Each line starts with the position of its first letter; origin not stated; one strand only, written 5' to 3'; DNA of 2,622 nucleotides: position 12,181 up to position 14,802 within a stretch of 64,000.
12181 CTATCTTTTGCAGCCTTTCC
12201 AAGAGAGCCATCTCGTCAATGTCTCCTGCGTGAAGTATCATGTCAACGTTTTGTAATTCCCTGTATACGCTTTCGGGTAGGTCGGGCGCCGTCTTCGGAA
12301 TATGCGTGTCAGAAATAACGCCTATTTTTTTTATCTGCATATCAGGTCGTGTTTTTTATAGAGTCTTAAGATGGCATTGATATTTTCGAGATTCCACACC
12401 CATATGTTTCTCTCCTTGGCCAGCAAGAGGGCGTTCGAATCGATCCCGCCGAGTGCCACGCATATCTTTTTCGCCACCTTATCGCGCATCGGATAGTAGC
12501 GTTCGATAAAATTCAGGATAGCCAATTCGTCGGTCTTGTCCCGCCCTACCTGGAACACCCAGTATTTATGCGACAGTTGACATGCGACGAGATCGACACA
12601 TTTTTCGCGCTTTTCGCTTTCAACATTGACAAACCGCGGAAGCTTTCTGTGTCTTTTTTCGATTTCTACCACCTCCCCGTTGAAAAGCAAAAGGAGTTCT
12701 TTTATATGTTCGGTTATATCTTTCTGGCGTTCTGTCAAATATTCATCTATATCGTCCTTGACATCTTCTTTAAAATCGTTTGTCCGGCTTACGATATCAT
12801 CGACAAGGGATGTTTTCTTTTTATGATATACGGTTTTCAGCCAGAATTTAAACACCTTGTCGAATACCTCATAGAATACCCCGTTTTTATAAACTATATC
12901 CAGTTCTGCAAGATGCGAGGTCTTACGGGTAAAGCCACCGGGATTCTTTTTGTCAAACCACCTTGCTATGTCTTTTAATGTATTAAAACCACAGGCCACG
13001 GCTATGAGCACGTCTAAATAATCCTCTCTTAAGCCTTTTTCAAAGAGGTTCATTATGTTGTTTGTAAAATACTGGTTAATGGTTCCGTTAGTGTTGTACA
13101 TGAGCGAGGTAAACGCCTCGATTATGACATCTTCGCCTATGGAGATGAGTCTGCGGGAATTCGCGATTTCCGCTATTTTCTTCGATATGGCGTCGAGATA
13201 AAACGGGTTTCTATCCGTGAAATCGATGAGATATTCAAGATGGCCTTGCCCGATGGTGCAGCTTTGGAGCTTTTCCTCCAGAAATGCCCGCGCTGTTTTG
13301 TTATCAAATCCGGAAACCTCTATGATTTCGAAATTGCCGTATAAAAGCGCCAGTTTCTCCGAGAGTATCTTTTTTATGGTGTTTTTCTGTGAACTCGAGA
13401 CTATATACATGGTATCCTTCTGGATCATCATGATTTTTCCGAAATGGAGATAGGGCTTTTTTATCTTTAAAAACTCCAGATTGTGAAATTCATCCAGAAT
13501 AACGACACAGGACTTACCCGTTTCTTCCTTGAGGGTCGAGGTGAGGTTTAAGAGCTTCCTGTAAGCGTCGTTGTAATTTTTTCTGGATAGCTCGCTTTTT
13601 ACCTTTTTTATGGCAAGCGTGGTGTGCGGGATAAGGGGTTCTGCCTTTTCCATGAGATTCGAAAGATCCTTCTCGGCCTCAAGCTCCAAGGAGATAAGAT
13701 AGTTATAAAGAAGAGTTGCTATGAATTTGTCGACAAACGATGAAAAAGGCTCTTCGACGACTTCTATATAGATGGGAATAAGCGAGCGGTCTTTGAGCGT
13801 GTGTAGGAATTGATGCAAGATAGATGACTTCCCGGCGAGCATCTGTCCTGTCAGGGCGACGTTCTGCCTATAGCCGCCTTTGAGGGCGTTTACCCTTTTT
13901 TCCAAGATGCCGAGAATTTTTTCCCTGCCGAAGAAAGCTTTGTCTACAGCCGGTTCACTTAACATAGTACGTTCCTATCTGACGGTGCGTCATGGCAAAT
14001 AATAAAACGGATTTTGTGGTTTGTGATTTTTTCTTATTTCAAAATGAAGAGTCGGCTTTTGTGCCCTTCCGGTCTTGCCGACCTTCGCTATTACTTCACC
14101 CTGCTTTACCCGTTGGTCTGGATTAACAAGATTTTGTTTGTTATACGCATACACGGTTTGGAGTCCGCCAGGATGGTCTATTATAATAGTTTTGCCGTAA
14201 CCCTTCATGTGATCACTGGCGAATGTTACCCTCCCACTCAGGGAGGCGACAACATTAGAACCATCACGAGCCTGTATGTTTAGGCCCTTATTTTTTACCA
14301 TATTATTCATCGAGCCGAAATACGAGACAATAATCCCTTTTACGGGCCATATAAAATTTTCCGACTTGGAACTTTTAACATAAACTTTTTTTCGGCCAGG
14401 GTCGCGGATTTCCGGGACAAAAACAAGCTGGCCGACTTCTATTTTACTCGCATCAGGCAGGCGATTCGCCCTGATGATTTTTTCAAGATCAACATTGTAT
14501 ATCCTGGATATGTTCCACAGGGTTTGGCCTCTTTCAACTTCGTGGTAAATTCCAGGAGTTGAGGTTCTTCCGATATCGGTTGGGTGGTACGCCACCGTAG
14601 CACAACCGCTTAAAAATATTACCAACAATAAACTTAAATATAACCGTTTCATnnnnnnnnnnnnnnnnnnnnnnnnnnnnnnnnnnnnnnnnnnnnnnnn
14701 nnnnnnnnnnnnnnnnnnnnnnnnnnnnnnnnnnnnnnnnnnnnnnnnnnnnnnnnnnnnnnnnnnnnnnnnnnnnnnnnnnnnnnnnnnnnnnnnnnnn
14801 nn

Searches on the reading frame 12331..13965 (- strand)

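Call 15: search_protein_families(library=pfam, proteins=[window:12331-13965:-])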
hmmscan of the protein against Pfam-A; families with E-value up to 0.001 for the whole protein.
window:12331-13965:- (544 aa): 2 families
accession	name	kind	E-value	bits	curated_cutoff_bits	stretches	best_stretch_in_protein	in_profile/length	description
PF01637.24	ATPase_2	-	1.1e-10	42.1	33.2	1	11-257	1-222/225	ATPase domain predominantly from Archaea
PF13191.12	AAA_16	-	3.9e-09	37.7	32.6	1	11-163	2-144/167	AAA ATPase domain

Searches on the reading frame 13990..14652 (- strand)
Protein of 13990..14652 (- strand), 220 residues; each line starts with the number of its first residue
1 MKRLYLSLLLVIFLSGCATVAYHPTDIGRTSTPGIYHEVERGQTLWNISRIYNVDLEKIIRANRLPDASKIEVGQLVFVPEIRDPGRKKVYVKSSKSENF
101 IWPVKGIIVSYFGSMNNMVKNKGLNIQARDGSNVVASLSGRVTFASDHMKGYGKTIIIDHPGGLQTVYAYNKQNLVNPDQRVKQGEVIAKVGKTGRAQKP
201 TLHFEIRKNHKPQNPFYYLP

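Call 14: find_encoding_contigs(protein=window:13990-14652:-, flank=3000, max_places=10)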
Protein window:13990-14652:- (220 aa): 4 contigs read that carry it; 1 place shown.
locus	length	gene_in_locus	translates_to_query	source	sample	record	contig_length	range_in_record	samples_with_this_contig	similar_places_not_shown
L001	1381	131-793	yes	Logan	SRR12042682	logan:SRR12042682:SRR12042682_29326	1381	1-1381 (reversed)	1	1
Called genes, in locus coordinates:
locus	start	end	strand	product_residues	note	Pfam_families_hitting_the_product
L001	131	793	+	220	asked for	PF01476:LysM, PF01551:Peptidase_M23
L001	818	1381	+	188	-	?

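Call 15: search_protein_families(library=pfam, proteins=[window:13990-14652:-])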
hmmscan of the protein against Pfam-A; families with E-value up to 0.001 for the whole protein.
window:13990-14652:- (220 aa): 3 families
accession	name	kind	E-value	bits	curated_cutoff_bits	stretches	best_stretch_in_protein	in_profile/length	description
PF01551.29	Peptidase_M23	-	3.2e-30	104.6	28.7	1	120-215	2-96/96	Peptidase family M23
PF01476.26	LysM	-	9.9e-11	41.9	20.9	1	37-80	1-43/43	LysM domain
PF23446.1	LysM1_NFP_LYK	-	0.00057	21.1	36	0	43-80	16-54/60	NFP/LYK LysM1 domain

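Call 16: find_related_loci(query=window:13990-14652:-, collection=genome_contigs, flank=4000)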
Query window:13990-14652:- (220 aa) in genome_contigs; peptide patterns used: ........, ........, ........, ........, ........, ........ (x = any residue, [..] = any of these).
51 stretches matched a pattern; 9 encode a relative of the query (tblastn E <= 1e-3); 9 distinct loci.
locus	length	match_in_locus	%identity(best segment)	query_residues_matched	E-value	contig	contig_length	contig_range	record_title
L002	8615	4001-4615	69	16-220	1e-96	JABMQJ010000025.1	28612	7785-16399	MAG: Candidatus Omnitrophota bacterium isolate bin.346 k141_5063679, whole genome shotgun sequence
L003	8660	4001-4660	64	1-220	5e-96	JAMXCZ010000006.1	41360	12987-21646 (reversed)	MAG: Candidatus Omnitrophota bacterium isolate MohnsGC05_bin046 NODE_6_length_41360_cov_8.896180, whole genome shotgun s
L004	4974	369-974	66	20-220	1e-92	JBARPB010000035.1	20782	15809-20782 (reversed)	MAG: Candidatus Omnitrophota bacterium isolate MFD13423_ilm_asm_bin5 k127_293574, whole genome shotgun sequence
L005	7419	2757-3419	60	1-220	1e-89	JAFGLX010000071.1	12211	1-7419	MAG: Candidatus Omnitrophota bacterium isolate Zod_Metabat.422 k87_5782362, whole genome shotgun sequence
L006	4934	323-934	63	18-220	2e-84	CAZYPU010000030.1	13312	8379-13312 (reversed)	MAG TPA_asm: uncultured Planctomycetia bacterium isolate binchicken_co332_134 genome assembly, contig: NODE_1062_length_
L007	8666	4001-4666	46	4-220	3e-64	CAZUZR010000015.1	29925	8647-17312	MAG TPA_asm: uncultured Planctomycetia bacterium isolate binchicken_co266_232 genome assembly, contig: NODE_2619_length_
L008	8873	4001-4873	34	3-219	6e-30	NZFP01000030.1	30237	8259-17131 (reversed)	MAG: Rickettsiales bacterium isolate MED715 MHASMcontig_946348, whole genome shotgun sequence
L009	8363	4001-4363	36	97-210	3e-15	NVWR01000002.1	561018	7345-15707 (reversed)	MAG: Rhodobiaceae bacterium isolate NORP32 Contig_source1382A_10, whole genome shotgun sequence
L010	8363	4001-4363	36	97-210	1e-14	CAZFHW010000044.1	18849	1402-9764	MAG TPA_asm: uncultured Parvibaculum sp. isolate SRP215229_co1_16 genome assembly, contig: NODE_1724_length_18849_cov_23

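Call 23: find_related_loci(query=window:13990-14652:-, collection=metagenome_contigs, flank=3000)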
Query window:13990-14652:- (220 aa) in metagenome_contigs; peptide patterns used: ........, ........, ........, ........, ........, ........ (x = any residue, [..] = any of these).
106 stretches matched a pattern; 10 encode a relative of the query (tblastn E <= 1e-3); 10 distinct loci.
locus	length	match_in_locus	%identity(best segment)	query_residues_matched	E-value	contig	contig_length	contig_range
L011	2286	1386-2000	75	16-220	2e-115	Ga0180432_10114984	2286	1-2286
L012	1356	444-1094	64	1-220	2e-108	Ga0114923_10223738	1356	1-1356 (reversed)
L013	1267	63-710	63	3-220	2e-101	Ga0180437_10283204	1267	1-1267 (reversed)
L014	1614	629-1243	64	16-220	4e-99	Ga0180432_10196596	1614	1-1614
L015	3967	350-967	62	16-220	9e-90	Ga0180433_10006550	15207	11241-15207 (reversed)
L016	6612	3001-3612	63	18-220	1e-84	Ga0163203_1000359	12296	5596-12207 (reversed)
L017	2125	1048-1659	49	15-220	5e-66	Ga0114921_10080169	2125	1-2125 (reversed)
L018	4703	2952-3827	34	3-219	2e-31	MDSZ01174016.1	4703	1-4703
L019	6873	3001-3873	34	3-219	3e-30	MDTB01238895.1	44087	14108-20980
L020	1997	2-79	92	195-220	2e-12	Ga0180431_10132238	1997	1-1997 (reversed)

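Call 28: find_homologous_proteins(query=window:13990-14652:-, max_evalue=1e-40)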
Query window:13990-14652:- (220 aa): 429 proteins with E <= 1e-40 among 694 candidates; the best 120 are listed.
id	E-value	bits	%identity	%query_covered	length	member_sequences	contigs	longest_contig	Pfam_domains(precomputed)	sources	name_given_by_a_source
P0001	3.6e-144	496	100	100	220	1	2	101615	PF01551.30,PF01476.27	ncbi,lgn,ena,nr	ncbi:MAG: peptidoglycan DD-metalloendopeptidase family protein [Candidatus Omnitrophica bacterium]|n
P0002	1.6e-103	363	75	93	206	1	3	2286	PF01551.30,PF01476.27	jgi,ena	-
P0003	1.8e-99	350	69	94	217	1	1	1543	PF01551.30,PF01476.27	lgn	-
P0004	1.2e-96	340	66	100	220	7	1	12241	PF01551.30,PF01476.27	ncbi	-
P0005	1.1e-94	334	67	100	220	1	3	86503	PF01551.30,PF01476.27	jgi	jgi:murein DD-endopeptidase MepM/ murein hydrolase activator NlpD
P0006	1.3e-93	330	68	94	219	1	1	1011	PF01551.30,PF01476.27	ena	-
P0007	5.8e-93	328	67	93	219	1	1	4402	PF01551.30,PF01476.27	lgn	-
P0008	6.4e-93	328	68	93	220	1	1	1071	PF01551.30,PF01476.27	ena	-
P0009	1.2e-92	327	66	91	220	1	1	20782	PF01551.30,PF01476.27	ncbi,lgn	ncbi:MAG: peptidoglycan DD-metalloendopeptidase family protein [Candidatus Omnitrophota bacterium]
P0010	1.5e-92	327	68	100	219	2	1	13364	PF01551.30,PF01476.27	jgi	-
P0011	2.0e-92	327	66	99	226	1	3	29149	PF01551.30,PF01476.27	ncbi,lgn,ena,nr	ncbi:MAG: peptidoglycan DD-metalloendopeptidase family protein [Candidatus Omnitrophica bacterium]|n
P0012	4.6e-92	325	64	100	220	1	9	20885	PF01551.30,PF01476.27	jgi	-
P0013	6.0e-92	325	64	100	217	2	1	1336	PF01551.30,PF01476.27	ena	-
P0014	7.0e-92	325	69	91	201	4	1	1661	PF01551.30,PF01476.27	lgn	-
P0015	1.2e-91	324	63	100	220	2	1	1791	PF01551.30,PF01476.27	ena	-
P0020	3.5e-90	319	63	100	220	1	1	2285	PF01551.30,PF01476.27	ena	-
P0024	1.2e-89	317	63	100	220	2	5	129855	PF01551.30,PF01476.27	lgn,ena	-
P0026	1.4e-89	317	68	93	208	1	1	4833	PF01551.30,PF01476.27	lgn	-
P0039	6.4e-87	309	68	91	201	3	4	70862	PF01551.30,PF01476.27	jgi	-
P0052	3.2e-84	300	60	100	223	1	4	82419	PF01551.30,PF01476.27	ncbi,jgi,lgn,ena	-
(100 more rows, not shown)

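Call 29: find_encoding_contigs(protein=P0004, flank=2500, max_places=2)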
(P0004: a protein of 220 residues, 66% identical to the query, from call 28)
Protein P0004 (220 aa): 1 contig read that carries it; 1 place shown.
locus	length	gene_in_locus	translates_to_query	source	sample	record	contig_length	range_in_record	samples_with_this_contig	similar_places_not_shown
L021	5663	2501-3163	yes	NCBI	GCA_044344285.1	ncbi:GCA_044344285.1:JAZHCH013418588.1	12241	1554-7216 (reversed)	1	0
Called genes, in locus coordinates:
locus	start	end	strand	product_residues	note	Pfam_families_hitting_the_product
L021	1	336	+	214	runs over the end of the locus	PF02581:TMP-TENI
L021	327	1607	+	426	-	PF01964:ThiC_Rad_SAM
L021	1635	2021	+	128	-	-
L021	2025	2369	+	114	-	-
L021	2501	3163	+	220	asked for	PF01476:LysM, PF01551:Peptidase_M23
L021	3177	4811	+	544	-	PF01637:ATPase_2, PF13191:AAA_16 (weak)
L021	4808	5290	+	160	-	PF00149:Metallophos (faint), PF12850:Metallophos_2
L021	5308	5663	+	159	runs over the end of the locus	PF11969:DcpS_C (weak), PF01230:HIT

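Call 30: find_encoding_contigs(protein=P0005, flank=2500, max_places=2)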
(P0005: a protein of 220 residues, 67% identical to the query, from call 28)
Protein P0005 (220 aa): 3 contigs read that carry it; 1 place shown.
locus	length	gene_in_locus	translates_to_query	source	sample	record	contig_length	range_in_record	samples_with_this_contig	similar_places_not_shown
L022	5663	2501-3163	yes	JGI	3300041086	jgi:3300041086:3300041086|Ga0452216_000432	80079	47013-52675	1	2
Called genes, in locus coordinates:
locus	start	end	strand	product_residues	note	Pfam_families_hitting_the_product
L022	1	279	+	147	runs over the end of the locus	PF17792:ThiD2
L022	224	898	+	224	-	PF02581:TMP-TENI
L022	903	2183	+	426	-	PF01964:ThiC_Rad_SAM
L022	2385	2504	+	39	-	-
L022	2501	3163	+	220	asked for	PF01476:LysM, PF01551:Peptidase_M23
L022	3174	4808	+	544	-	PF01637:ATPase_2, PF13191:AAA_16 (weak)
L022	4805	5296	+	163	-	PF00149:Metallophos (weak), PF12850:Metallophos_2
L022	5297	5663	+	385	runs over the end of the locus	PF01966:HD, PF13286:HD_assoc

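Call 31: find_encoding_contigs(protein=P0010, flank=2500, max_places=2)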
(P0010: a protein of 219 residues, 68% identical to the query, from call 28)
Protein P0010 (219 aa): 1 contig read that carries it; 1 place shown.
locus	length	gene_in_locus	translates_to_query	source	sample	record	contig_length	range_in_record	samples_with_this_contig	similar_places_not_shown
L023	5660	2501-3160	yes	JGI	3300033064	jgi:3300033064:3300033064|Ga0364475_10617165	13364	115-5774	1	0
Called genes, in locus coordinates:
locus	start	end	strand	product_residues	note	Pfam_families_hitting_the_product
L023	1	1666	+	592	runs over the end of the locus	?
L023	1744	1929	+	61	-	-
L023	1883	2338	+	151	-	PF09970:DUF2204, PF19502:DUF6036 (weak)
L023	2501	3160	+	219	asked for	PF01476:LysM, PF01551:Peptidase_M23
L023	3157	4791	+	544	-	PF01637:ATPase_2, PF13191:AAA_16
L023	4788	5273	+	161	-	PF00149:Metallophos (faint), PF12850:Metallophos_2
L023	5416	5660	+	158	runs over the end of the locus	PF01230:HIT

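Call 32: find_encoding_contigs(protein=P0011, flank=2500, max_places=2)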
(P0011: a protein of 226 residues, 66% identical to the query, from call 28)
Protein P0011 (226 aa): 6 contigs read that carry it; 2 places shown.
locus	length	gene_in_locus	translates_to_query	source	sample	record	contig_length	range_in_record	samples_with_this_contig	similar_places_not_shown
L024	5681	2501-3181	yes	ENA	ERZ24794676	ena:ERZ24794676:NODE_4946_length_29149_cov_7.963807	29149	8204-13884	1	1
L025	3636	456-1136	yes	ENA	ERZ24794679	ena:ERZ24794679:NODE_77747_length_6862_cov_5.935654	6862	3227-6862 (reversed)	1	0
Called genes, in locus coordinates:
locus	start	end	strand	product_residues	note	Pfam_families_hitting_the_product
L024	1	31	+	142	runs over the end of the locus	PF17792:ThiD2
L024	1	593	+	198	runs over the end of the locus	PF02581:TMP-TENI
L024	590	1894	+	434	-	PF01964:ThiC_Rad_SAM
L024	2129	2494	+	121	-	-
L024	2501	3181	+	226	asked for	PF01476:LysM, PF01551:Peptidase_M23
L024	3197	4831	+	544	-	PF01637:ATPase_2, PF13191:AAA_16 (weak)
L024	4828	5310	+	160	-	PF00149:Metallophos (faint), PF12850:Metallophos_2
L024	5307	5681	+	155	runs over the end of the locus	PF01230:HIT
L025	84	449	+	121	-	-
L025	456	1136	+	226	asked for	PF01476:LysM, PF01551:Peptidase_M23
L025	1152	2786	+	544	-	PF01637:ATPase_2, PF13191:AAA_16 (weak)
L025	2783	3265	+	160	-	PF00149:Metallophos (faint), PF12850:Metallophos_2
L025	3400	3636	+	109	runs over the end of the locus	PF01230:HIT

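Call 36: find_encoding_contigs(protein=P0007, flank=2500, max_places=2)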
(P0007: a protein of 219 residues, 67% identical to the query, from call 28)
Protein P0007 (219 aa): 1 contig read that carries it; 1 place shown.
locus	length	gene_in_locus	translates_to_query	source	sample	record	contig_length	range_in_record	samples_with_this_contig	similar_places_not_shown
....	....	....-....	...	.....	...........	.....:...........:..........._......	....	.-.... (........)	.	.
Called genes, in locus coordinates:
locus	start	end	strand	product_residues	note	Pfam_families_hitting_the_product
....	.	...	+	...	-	?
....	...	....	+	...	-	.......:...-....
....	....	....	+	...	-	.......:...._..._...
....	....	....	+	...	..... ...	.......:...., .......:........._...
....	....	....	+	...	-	?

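Call 37: find_encoding_contigs(protein=P0026, flank=2500, max_places=2)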
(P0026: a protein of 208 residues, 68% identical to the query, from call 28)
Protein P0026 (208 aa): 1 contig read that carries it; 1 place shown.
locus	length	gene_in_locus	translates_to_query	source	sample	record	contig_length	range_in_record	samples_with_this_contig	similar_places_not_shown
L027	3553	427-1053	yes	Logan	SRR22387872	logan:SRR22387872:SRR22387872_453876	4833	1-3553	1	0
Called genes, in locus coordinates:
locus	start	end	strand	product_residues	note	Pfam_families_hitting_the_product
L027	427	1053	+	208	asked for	PF01476:LysM, PF01551:Peptidase_M23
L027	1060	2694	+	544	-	PF01637:ATPase_2, PF13191:AAA_16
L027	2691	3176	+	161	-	PF00149:Metallophos (faint), PF12850:Metallophos_2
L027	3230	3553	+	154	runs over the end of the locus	PF01230:HIT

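Call 38: find_encoding_contigs(protein=P0039, flank=2500, max_places=3)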
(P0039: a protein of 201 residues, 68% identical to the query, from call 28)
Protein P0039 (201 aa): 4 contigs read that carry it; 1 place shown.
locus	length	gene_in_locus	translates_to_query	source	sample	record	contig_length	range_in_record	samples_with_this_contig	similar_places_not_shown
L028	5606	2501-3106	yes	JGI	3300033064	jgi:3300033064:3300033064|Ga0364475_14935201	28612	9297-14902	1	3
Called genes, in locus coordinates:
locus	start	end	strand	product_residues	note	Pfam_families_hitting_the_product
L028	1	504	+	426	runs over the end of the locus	PF01964:ThiC_Rad_SAM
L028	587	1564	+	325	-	PF13424:TPR_12, PF13414:TPR_11, PF13431:TPR_17 (weak), PF00515:TPR_1, PF07719:TPR_2 (weak), PF13181:TPR_8 (weak), PF21033:RMD1-3 (weak), PF22322:DUF6973, +5 more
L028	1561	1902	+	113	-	-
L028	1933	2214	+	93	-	-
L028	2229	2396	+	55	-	-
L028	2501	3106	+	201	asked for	PF01476:LysM, PF01551:Peptidase_M23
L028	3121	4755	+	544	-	PF01637:ATPase_2, PF13191:AAA_16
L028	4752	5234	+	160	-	PF00149:Metallophos (faint), PF12850:Metallophos_2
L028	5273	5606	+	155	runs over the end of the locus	PF04677:CwfJ_C_1 (weak), PF11969:DcpS_C (weak), PF01230:HIT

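Call 39: find_encoding_contigs(protein=P0012, flank=2500, max_places=3)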
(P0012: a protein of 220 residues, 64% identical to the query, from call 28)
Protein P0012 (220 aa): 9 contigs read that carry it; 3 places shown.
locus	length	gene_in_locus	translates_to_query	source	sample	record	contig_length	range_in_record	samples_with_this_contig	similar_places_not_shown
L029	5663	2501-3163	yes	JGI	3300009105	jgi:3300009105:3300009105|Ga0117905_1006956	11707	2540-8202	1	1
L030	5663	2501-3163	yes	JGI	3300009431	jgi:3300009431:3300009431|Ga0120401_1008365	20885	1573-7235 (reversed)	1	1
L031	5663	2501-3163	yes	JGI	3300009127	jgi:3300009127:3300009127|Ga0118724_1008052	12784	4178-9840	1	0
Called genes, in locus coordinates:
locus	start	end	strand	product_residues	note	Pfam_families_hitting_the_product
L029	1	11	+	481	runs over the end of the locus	PF20154:LNT_N, PF00795:CN_hydrolase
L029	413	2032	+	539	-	PF00515:TPR_1 (weak), PF13181:TPR_8 (weak), PF13414:TPR_11 (weak), PF13432:TPR_16, PF00515:TPR_1, PF07719:TPR_2, PF13424:TPR_12, PF13414:TPR_11, +15 more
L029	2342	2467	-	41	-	-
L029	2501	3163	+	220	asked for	PF01476:LysM, PF01551:Peptidase_M23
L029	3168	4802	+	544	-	PF01637:ATPase_2, PF13191:AAA_16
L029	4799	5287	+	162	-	PF00149:Metallophos (weak), PF12850:Metallophos_2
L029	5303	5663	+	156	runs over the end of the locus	PF11969:DcpS_C (weak), PF01230:HIT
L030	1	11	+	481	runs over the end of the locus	PF20154:LNT_N, PF00795:CN_hydrolase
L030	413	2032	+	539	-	PF00515:TPR_1 (weak), PF13181:TPR_8 (weak), PF13414:TPR_11 (weak), PF13432:TPR_16, PF00515:TPR_1, PF07719:TPR_2, PF13424:TPR_12, PF13414:TPR_11, +15 more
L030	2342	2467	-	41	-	-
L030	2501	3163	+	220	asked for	PF01476:LysM, PF01551:Peptidase_M23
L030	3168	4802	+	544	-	PF01637:ATPase_2, PF13191:AAA_16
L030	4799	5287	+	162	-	PF00149:Metallophos (weak), PF12850:Metallophos_2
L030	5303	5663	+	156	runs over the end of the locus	PF11969:DcpS_C (weak), PF01230:HIT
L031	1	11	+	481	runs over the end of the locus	PF20154:LNT_N, PF00795:CN_hydrolase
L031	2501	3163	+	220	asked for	PF01476:LysM, PF01551:Peptidase_M23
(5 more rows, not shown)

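Call 51: find_encoding_contigs(protein=P0024, flank=3000, max_places=3)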
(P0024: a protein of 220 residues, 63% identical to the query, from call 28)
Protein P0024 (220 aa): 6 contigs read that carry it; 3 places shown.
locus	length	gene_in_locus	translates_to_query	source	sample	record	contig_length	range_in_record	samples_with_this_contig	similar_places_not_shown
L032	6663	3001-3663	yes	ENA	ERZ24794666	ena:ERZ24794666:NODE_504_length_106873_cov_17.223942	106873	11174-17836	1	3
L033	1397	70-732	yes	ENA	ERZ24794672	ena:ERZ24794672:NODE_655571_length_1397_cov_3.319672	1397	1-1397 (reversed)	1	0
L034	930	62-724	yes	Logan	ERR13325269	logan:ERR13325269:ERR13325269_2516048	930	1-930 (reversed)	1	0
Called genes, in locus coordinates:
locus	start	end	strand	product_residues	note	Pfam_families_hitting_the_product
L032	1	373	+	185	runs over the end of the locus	PF13580:SIS_2, PF01380:SIS (weak)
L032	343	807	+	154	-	PF01467:CTP_transf_like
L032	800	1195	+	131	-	PF17792:ThiD2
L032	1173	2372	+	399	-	PF01964:ThiC_Rad_SAM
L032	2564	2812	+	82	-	PF01541:GIY-YIG, PF10544:T5orf172 (weak)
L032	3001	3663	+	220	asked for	PF01476:LysM, PF01551:Peptidase_M23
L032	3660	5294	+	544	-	PF13191:AAA_16, PF01637:ATPase_2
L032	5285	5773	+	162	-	PF00149:Metallophos (weak), PF12850:Metallophos_2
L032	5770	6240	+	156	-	PF01230:HIT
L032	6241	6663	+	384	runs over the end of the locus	PF01966:HD, PF13286:HD_assoc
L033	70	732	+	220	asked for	PF01476:LysM, PF01551:Peptidase_M23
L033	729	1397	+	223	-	?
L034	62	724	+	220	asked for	PF01476:LysM, PF01551:Peptidase_M23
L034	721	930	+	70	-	?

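Call 52: find_encoding_contigs(protein=P0052, flank=3000, max_places=3)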
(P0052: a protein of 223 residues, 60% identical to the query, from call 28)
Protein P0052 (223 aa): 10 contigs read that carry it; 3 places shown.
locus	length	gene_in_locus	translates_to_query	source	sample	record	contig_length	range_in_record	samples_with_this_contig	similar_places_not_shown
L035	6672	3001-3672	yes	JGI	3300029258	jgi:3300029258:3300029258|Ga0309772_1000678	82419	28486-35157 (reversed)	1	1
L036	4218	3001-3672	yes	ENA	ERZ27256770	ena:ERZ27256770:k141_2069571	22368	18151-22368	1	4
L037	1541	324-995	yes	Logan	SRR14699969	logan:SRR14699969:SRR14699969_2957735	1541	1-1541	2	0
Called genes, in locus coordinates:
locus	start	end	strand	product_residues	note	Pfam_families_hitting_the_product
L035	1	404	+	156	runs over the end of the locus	PF01467:CTP_transf_like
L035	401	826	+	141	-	PF17792:ThiD2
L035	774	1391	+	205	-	PF02581:TMP-TENI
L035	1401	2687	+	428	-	PF01964:ThiC_Rad_SAM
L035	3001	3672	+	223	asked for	PF01476:LysM, PF01551:Peptidase_M23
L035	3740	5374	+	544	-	PF01637:ATPase_2, PF13191:AAA_16 (weak)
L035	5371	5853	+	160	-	PF00149:Metallophos (faint), PF12850:Metallophos_2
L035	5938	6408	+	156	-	PF01230:HIT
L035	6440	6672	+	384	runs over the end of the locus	PF01966:HD, PF13286:HD_assoc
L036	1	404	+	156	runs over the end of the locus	PF01467:CTP_transf_like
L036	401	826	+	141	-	PF17792:ThiD2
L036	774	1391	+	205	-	PF02581:TMP-TENI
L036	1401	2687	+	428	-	PF01964:ThiC_Rad_SAM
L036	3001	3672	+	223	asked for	PF01476:LysM, PF01551:Peptidase_M23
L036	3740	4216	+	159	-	?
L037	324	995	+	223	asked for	PF01476:LysM, PF01551:Peptidase_M23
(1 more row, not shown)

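Call 53: find_encoding_contigs(protein=P0020, flank=3000, max_places=3)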
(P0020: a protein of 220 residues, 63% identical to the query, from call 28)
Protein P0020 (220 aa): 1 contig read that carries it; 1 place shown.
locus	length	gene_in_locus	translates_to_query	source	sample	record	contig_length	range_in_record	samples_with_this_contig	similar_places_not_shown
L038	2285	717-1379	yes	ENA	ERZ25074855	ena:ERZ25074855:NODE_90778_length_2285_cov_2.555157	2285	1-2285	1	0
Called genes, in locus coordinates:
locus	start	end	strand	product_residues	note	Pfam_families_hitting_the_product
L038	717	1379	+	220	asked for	PF01476:LysM, PF01551:Peptidase_M23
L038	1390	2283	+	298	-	?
